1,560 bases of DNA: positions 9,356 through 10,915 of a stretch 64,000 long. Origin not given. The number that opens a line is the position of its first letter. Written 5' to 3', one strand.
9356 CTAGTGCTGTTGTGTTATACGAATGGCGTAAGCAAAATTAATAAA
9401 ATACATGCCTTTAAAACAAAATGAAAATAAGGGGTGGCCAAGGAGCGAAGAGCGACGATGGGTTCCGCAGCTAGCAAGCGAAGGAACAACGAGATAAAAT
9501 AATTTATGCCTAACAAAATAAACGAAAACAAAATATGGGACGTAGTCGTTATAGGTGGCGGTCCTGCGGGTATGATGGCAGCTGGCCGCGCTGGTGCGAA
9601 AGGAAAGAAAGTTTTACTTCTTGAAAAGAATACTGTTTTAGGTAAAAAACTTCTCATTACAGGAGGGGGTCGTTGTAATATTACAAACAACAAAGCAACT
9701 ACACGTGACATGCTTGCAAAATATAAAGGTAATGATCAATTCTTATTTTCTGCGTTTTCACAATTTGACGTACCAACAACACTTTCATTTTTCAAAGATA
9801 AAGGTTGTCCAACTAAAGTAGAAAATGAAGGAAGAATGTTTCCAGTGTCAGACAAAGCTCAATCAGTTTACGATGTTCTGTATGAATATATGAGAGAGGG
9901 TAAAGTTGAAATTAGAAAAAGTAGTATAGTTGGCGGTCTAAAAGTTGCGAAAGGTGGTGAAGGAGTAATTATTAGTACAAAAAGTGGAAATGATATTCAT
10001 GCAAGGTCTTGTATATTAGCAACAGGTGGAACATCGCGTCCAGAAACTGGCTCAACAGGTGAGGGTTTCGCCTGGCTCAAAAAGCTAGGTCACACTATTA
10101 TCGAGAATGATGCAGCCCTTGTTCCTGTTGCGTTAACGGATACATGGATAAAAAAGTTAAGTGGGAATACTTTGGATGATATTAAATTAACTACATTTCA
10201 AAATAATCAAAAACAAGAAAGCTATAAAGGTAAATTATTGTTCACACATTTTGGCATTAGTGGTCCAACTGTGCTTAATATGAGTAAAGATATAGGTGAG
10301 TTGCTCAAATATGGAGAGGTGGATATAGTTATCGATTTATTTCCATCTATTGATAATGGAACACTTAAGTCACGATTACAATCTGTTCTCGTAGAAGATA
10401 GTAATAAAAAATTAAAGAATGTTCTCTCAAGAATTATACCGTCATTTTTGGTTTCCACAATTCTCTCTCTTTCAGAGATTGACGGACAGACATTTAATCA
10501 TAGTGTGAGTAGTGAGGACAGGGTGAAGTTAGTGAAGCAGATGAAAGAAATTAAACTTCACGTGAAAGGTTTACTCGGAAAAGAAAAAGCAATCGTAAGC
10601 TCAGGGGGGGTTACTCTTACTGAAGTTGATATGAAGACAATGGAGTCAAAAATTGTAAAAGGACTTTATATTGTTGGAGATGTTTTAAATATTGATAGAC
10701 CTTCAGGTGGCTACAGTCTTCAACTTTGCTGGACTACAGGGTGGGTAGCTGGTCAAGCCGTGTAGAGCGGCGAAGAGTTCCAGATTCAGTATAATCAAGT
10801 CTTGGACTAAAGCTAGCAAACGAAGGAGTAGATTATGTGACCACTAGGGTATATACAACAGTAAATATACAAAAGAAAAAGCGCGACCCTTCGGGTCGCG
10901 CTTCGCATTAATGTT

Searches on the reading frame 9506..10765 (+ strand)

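Call 35: search_protein_families(library=ncbifam, proteins=[window:9506-10765:+], max_evalue=1e-10)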
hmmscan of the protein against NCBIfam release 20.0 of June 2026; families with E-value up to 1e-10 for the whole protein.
window:9506-10765:+ (419 aa): 2 families
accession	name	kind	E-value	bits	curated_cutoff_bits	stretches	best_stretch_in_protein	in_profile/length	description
TIGR00275.1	TIGR00275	subfamily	5.9e-125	417.2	183.8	1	13-417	1-401/401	aminoacetone oxidase family FAD-binding enzyme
TIGR03862.1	flavo_PP4765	subfamily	1.6e-36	126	242.65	1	35-419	3-371/376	TIGR03862 family flavoprotein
